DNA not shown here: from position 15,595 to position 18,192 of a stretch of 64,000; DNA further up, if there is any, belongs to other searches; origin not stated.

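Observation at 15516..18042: Excisionase-type HTH gene coupled to a STAS-GAF protein whose C-terminal HD-GYP domain is degenerate (HD->RD, GYP->GFP)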

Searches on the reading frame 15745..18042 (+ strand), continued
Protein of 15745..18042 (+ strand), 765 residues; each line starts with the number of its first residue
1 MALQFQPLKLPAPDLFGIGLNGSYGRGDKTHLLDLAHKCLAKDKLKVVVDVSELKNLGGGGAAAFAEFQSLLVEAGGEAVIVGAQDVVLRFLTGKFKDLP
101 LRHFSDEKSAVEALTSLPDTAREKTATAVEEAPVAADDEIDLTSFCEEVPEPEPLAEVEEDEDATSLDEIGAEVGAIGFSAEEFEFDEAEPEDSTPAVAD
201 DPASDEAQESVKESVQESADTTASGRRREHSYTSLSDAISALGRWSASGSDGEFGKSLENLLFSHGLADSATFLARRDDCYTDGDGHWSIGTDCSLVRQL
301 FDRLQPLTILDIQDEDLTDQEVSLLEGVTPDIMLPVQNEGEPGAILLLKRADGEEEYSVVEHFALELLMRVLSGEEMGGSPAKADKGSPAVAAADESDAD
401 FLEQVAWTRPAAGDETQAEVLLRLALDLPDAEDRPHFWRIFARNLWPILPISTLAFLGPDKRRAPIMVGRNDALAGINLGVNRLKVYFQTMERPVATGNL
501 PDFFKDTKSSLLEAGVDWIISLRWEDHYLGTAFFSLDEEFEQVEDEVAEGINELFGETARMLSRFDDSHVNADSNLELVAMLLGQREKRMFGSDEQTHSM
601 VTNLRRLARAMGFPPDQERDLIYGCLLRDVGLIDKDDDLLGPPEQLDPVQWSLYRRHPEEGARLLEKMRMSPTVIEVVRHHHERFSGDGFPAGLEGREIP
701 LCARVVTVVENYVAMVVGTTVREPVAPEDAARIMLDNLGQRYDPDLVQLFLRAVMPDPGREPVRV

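Call 50: search_protein_families(library=pfam, proteins=[P0250, P0261, P0264, P0268, P0270, P0275, P0277, P0281, P0300, P0256], max_evalue=0.001)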
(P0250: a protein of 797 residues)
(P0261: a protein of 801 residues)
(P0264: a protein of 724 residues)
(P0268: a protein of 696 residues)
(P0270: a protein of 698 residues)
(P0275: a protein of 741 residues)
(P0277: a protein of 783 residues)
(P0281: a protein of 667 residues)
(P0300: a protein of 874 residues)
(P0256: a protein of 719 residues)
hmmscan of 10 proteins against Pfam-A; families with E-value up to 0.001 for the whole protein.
P0250 (797 aa): 5 families
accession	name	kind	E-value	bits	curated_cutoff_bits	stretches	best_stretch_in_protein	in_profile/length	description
PF13487.12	HD_5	-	1.6e-27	96.7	27.2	1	611-773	5-170/170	HD domain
PF01966.28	HD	-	1.1e-08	35.8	22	1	629-742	10-116/116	HD domain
PF01740.26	STAS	-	3.8e-06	27.1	22.6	1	18-95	13-91/106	STAS domain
PF13466.11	STAS_2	-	4.2e-06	27.3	29.2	1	18-94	1-76/80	STAS domain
PF13185.12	GAF_2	-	0.00048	20.8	28.6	0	313-401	44-129/136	GAF domain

P0261 (801 aa): 6 families
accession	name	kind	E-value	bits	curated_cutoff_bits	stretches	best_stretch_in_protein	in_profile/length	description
PF13487.12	HD_5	-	4.5e-35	121.3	27.2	1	606-770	3-170/170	HD domain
PF01966.28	HD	-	5.6e-09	36.7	22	1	623-738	7-115/116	HD domain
PF01740.26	STAS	-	2e-08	34.4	22.6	1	11-110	6-106/106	STAS domain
PF13466.11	STAS_2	-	1.9e-07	31.6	29.2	1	18-94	1-76/80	STAS domain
PF13185.12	GAF_2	-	2.4e-05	25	28.6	0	455-587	3-136/136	GAF domain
PF01590.32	GAF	-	9e-05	23.4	22.4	1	458-586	4-133/133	GAF domain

P0264 (724 aa): 5 families
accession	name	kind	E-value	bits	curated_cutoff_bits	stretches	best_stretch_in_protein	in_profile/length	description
PF13487.12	HD_5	-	1e-33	116.9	27.2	1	534-699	3-170/170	HD domain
PF01966.28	HD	-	2.8e-08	34.5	22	1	572-668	25-116/116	HD domain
PF13492.12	GAF_3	-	1.2e-06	29.4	27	0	471-516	85-129/129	GAF domain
PF13185.12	GAF_2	-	3.1e-06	27.9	28.6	0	384-515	4-136/136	GAF domain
PF01590.32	GAF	-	0.00021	22.2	22.4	0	389-514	7-133/133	GAF domain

P0268 (696 aa): 7 families
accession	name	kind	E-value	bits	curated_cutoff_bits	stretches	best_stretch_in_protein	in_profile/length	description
PF13487.12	HD_5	-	3e-33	115.4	27.2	1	525-671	21-170/170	HD domain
PF13185.12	GAF_2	-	3.6e-09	37.4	28.6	1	355-486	2-135/136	GAF domain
PF01966.28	HD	-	6.4e-09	36.6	22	1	530-640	9-116/116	HD domain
PF13466.11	STAS_2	-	7e-07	29.8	29.2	1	20-94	2-75/80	STAS domain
PF13492.12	GAF_3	-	1.5e-06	29.1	27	1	357-488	2-129/129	GAF domain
PF01740.26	STAS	-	6.1e-06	26.4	22.6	1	13-91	7-86/106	STAS domain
PF01590.32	GAF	-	6.5e-05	23.9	22.4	0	424-486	70-133/133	GAF domain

P0270 (698 aa): 2 families
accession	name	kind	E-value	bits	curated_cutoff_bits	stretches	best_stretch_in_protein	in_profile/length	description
PF13487.12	HD_5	-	8.4e-31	107.4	27.2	1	507-671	4-170/170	HD domain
PF01966.28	HD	-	2.7e-08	34.6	22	1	525-639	8-115/116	HD domain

P0275 (741 aa): 3 families
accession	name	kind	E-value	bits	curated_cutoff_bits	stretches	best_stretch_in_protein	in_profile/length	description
PF13487.12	HD_5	-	1.8e-29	103.1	27.2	1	549-711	4-169/170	HD domain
PF01966.28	HD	-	2.4e-09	37.9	22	1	566-678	8-113/116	HD domain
PF13466.11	STAS_2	-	0.00014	22.4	29.2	1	5-78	2-74/80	STAS domain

P0277 (783 aa): 2 families
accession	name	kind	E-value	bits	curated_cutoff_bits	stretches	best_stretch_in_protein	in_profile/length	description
PF13487.12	HD_5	-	1.3e-30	106.8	27.2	1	590-752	3-168/170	HD domain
PF01966.28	HD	-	2e-07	31.7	22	1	607-720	7-113/116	HD domain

P0281 (667 aa): 3 families
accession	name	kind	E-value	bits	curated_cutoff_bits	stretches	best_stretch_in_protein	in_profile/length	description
PF13487.12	HD_5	-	1.3e-31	110.1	27.2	1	481-639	8-170/170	HD domain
PF01966.28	HD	-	4.7e-10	40.2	22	1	496-607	11-115/116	HD domain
PF01740.26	STAS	-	4.7e-08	33.2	22.6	1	14-111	8-106/106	STAS domain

P0300 (874 aa): 3 families
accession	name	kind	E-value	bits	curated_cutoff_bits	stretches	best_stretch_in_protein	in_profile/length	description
PF13487.12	HD_5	-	3.1e-18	66.5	27.2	1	683-810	5-135/170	HD domain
PF01966.28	HD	-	7.4e-08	33.1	22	1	698-810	7-112/116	HD domain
PF13185.12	GAF_2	-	5e-05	24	28.6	1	558-660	29-134/136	GAF domain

P0256 (719 aa): 4 families
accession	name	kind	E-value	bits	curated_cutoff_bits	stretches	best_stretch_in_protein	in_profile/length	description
PF13487.12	HD_5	-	1.7e-18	67.4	27.2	1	564-679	16-140/170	HD domain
PF01740.26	STAS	-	1.5e-08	34.8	22.6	1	18-94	13-90/106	STAS domain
PF01966.28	HD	-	7.4e-07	29.9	22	1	564-675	3-113/116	HD domain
PF13466.11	STAS_2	-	1.3e-06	28.9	29.2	1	18-93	1-75/80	STAS domain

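Call 51: list_cluster_members(proteins=[P0250, P0261, P0264, P0268, P0270, P0275, P0277, P0281, P0300, P0256])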
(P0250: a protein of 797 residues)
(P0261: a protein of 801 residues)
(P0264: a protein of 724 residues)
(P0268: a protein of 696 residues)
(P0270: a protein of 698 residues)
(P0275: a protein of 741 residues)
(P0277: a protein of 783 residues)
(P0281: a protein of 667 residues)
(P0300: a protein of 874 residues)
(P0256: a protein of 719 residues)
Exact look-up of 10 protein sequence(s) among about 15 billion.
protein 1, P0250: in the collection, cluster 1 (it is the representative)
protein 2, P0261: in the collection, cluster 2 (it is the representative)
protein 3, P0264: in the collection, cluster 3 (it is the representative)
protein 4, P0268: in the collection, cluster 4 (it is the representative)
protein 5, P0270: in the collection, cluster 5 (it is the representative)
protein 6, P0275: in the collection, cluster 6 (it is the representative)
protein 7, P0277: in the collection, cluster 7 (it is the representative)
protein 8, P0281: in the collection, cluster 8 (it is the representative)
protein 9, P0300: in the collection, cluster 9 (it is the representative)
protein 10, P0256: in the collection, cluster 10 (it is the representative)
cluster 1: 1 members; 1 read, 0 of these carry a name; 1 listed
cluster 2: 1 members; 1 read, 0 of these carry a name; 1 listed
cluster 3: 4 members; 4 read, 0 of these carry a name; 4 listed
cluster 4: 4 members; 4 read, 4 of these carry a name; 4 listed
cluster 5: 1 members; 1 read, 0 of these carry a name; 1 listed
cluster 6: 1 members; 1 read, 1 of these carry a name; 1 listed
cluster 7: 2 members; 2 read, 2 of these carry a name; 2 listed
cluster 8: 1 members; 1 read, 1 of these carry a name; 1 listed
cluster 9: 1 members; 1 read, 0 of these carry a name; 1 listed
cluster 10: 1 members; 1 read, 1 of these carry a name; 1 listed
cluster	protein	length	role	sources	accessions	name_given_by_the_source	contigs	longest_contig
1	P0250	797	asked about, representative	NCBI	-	-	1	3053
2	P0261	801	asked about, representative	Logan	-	-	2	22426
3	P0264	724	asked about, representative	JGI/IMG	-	-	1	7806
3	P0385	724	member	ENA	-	-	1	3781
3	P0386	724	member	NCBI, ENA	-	-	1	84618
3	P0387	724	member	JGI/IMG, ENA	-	-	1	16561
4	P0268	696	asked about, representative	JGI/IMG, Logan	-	anti-anti-sigma regulatory factor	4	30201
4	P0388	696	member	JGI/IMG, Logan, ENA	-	anti-anti-sigma regulatory factor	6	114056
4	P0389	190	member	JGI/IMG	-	HD-GYP domain-containing protein (c-di-GMP phosphodiesterase class II)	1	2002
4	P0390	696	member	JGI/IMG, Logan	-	anti-anti-sigma regulatory factor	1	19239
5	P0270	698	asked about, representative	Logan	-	-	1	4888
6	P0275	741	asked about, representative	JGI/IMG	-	HD-GYP domain-containing protein (c-di-GMP phosphodiesterase class II)/anti-anti-sigma ...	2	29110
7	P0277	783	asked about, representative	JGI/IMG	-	HD-GYP domain-containing protein (c-di-GMP phosphodiesterase class II)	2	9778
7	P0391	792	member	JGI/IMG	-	HD-GYP domain-containing protein (c-di-GMP phosphodiesterase class II)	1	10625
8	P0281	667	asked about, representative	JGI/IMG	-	anti-anti-sigma regulatory factor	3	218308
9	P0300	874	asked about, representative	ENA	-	-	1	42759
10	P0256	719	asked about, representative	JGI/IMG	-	anti-anti-sigma factor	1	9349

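Call 52: find_encoding_contigs(protein=P0281, flank=6000, max_places=3)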
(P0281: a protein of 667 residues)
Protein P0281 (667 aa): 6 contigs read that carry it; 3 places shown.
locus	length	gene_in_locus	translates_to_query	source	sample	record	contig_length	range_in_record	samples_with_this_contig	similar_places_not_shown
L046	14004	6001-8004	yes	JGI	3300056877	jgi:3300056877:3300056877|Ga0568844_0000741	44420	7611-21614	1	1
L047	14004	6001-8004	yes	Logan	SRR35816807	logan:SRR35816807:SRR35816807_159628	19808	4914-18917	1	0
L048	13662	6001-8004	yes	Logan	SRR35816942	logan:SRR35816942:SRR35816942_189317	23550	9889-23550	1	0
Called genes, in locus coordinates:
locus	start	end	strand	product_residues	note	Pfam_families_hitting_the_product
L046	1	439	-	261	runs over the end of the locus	-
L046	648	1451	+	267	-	PF00795:CN_hydrolase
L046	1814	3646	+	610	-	-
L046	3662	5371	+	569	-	-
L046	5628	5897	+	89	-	PF12728:HTH_17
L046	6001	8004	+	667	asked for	PF01740:STAS, PF13487:HD_5, PF01966:HD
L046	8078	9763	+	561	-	PF00072:Response_reg, PF01966:HD, PF13487:HD_5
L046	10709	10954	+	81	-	PF02604:PhdYeFM_antitox (weak)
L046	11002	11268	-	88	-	PF13860:FlgD_ig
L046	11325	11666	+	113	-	-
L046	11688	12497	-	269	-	PF19293:CdaA_N, PF02457:DAC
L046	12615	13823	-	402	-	PF00809:Pterin_bind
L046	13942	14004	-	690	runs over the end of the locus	PF06480:FtsH_ext, PF00004:AAA, PF17862:AAA_lid_3, PF01434:Peptidase_M41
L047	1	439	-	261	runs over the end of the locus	-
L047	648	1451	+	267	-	PF00795:CN_hydrolase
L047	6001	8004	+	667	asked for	PF01740:STAS, PF13487:HD_5, PF01966:HD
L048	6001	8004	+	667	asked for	PF01740:STAS, PF13487:HD_5, PF01966:HD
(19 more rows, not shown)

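Call 53: find_encoding_contigs(protein=P0386, flank=5000, max_places=2)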
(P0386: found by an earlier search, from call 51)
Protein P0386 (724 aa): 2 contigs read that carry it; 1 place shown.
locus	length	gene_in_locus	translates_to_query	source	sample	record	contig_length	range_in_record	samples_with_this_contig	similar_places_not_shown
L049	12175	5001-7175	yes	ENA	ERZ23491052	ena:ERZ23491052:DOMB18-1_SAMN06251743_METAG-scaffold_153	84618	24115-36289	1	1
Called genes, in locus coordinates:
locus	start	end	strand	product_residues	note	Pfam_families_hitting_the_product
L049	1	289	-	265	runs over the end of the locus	-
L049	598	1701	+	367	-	-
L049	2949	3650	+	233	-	-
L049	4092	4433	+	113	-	PF00072:Response_reg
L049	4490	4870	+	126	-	PF12728:HTH_17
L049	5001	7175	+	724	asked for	PF13185:GAF_2 (faint), PF13492:GAF_3 (faint), PF13487:HD_5, PF01966:HD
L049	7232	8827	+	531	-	PF00072:Response_reg, PF13487:HD_5, PF01966:HD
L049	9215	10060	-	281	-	PF19293:CdaA_N, PF02457:DAC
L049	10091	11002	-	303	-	PF00809:Pterin_bind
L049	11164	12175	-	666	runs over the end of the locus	PF06480:FtsH_ext, PF07728:AAA_5 (faint), PF00004:AAA, PF17862:AAA_lid_3, PF01434:Peptidase_M41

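Call 54: find_encoding_contigs(protein=P0275, flank=5000, max_places=2)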
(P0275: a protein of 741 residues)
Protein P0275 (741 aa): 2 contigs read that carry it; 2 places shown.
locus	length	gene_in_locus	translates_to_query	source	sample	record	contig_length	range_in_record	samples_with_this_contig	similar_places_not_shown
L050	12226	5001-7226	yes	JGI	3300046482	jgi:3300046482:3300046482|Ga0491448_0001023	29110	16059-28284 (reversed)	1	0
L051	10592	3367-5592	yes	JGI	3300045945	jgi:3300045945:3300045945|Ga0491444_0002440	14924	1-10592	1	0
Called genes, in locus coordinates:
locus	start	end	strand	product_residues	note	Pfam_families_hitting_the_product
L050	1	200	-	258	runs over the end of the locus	-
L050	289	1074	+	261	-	PF00795:CN_hydrolase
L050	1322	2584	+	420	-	-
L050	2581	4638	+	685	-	PF01584:CheW (weak), PF00072:Response_reg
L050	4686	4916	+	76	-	PF12728:HTH_17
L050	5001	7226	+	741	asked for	PF13487:HD_5, PF01966:HD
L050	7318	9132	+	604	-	PF00072:Response_reg, PF13487:HD_5, PF01966:HD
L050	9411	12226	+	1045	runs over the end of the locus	PF13229:Beta_helix (faint), PF13860:FlgD_ig (weak)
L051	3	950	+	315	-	?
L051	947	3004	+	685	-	PF01584:CheW (weak), PF00072:Response_reg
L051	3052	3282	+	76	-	PF12728:HTH_17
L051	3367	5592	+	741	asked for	PF13487:HD_5, PF01966:HD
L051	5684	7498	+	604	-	PF00072:Response_reg, PF13487:HD_5, PF01966:HD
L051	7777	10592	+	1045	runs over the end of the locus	PF13229:Beta_helix (faint), PF13860:FlgD_ig (weak)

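Call 55: find_encoding_contigs(protein=P0300, flank=5000, max_places=2)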
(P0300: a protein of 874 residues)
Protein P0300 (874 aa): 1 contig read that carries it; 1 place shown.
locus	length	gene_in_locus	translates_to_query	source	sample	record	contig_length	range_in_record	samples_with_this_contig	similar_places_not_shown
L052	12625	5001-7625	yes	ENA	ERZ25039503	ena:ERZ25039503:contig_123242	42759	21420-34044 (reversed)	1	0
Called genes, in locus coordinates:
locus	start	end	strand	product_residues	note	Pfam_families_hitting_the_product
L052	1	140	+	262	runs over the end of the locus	-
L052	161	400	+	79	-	-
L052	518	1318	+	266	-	-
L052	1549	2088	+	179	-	-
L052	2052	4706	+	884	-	PF00072:Response_reg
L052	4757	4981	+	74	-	PF12728:HTH_17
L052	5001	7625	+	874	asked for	PF13487:HD_5, PF01966:HD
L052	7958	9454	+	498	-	PF00072:Response_reg, PF13487:HD_5, PF01966:HD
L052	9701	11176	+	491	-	-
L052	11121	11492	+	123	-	-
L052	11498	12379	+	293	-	-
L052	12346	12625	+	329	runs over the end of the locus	PF13860:FlgD_ig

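Call 65: find_homologous_proteins(query=P0386, max_evalue=1e-20)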
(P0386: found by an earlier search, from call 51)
Query P0386 (724 aa): 16 proteins with E <= 1e-20 among 8000 candidates.
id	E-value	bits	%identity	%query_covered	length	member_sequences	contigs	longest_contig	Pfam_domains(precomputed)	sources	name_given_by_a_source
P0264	0.0e+0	1592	100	100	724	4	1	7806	PF13185.13,PF13487.13,PF01966.29,PF13492.13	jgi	-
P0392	0.0e+0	1199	76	98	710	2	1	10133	PF13185.13,PF13487.13,PF01966.29,PF13492.13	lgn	-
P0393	0.0e+0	1178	73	100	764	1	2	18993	PF13185.13,PF13487.13,PF01966.29,PF13492.13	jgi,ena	-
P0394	0.0e+0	1054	67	100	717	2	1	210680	PF13185.13,PF13487.13,PF01966.29,PF13492.13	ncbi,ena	-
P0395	0.0e+0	1037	67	99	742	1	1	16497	PF13487.13,PF01966.29,PF13492.13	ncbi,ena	-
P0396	0.0e+0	1031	65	100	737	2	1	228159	PF13185.13,PF13487.13,PF01966.29,PF13492.13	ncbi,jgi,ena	-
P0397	0.0e+0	1024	65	100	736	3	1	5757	PF13185.13,PF13487.13,PF01966.29,PF13492.13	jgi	-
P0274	9.4e-228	776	72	67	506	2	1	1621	PF13487.13,PF01966.29,PF13492.13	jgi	jgi:HD-GYP domain-containing protein (c-di-GMP phosphodiesterase class II)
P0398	6.7e-34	136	38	28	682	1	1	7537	PF13487.13,PF01966.29,PF00990.27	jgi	-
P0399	8.7e-24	102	34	24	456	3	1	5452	PF13487.13,PF01966.29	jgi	jgi:HD-GYP domain-containing protein (c-di-GMP phosphodiesterase class II)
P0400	9.8e-23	99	33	25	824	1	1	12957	PF13185.13,PF13487.13,PF01966.29,PF01590.33,PF13492.13,PF00990.27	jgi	jgi:diguanylate cyclase (GGDEF)-like protein/putative nucleotidyltransferase with HDIG domain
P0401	1.6e-22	98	41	21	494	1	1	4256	PF13487.13,PF01966.29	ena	-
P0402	2.5e-22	97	27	27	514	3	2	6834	PF08668.19,PF13487.13,PF13384.13,PF01966.29,PF00196.26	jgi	jgi:HD-GYP domain-containing protein (c-di-GMP phosphodiesterase class II)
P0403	1.4e-21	95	34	23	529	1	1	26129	PF13487.13,PF01966.29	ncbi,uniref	ncbi:HD domain-containing phosphohydrolase, partial [Streptomyces sp. URMC 126]|uniref:HD-GYP domain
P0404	4.5e-21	93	38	21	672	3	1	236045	PF13487.13,PF01966.29,PF00990.27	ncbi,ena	-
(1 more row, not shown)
